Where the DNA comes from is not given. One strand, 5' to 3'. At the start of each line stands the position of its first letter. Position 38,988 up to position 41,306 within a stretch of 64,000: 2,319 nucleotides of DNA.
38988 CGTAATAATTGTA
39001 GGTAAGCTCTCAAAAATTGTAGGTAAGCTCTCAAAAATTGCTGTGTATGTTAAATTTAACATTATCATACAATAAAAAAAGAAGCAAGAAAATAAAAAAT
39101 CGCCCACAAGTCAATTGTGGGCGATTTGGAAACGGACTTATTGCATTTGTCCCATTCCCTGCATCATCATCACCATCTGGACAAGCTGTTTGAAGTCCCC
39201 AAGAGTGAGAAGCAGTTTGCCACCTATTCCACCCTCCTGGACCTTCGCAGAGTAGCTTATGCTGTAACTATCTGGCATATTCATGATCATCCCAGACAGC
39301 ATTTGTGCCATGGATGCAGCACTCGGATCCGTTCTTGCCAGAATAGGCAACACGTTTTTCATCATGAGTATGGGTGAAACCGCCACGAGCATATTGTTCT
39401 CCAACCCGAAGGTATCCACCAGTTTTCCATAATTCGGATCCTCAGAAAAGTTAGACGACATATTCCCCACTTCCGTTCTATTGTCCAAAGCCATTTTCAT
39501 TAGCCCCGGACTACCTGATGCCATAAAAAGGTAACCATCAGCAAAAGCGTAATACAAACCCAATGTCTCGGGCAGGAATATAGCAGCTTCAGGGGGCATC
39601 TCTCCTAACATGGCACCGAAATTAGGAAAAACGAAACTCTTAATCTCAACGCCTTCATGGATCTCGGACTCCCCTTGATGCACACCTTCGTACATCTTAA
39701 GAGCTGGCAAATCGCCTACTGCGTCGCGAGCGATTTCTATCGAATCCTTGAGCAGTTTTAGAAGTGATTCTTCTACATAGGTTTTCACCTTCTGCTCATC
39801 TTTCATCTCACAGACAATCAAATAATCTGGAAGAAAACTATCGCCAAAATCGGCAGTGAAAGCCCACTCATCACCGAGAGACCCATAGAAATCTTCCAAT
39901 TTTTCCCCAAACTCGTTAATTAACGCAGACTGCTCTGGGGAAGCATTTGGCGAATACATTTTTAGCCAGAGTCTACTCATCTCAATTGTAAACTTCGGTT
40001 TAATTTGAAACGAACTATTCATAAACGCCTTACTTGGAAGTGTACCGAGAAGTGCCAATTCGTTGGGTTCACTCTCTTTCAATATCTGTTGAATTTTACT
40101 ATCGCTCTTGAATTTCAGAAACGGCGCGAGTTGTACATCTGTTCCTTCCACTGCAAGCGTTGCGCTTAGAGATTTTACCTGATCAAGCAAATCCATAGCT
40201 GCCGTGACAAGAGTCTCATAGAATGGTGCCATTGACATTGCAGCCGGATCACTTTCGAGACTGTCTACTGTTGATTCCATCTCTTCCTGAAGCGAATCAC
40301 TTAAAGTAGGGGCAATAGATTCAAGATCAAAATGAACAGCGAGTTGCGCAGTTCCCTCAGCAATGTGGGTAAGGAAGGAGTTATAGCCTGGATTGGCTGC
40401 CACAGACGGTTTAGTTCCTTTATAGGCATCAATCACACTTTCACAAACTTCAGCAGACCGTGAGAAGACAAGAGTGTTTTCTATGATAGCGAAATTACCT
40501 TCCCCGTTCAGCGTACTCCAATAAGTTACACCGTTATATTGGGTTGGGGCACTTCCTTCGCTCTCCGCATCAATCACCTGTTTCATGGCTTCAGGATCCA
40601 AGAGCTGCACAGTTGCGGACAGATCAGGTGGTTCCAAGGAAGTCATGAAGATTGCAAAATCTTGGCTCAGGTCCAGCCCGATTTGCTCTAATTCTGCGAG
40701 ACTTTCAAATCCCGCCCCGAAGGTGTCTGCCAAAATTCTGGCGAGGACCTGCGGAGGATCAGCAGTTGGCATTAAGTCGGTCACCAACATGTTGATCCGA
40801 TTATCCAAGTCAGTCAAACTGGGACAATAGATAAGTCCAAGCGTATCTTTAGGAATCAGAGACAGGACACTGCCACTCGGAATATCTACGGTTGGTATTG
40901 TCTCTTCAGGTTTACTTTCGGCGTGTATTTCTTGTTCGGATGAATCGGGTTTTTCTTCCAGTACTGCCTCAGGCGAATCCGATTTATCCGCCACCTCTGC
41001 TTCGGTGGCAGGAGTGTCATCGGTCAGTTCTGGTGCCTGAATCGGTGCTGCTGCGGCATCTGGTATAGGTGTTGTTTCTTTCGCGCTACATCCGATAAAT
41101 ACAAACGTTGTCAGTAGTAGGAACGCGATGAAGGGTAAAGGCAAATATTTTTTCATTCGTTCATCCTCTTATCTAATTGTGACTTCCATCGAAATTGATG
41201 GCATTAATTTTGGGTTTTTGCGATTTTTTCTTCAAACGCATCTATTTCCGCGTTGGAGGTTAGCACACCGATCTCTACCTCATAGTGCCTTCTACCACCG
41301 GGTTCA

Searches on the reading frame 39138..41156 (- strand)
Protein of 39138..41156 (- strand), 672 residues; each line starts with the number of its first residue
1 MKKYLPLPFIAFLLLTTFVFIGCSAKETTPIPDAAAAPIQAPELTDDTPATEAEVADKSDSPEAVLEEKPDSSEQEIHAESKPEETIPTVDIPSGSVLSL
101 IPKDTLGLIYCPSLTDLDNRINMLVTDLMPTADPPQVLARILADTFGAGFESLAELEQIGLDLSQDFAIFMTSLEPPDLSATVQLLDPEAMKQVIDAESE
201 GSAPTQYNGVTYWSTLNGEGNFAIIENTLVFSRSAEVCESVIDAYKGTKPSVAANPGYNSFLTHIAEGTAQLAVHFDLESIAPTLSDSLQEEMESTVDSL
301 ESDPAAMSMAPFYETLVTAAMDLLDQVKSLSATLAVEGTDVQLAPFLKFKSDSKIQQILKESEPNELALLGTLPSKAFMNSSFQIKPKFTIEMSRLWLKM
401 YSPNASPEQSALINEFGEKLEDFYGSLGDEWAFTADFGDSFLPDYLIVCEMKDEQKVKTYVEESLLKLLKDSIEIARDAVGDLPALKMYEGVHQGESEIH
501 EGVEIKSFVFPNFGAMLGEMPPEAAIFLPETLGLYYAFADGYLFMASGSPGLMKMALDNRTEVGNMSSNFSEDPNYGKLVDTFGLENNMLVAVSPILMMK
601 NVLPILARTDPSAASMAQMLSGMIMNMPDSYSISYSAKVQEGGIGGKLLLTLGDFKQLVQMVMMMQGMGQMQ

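Call 67: search_protein_families(library=pfam, proteins=[window:39138-41156:-], max_evalue=0.00001)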
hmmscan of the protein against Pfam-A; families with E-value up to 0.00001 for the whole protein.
window:39138-41156:- (672 aa): 1 family
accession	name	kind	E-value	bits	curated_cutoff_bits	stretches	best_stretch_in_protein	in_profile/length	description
PF11832.13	DUF3352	-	1.2e-10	41.1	26.8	1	202-382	152-309/536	Protein of unknown function (DUF3352)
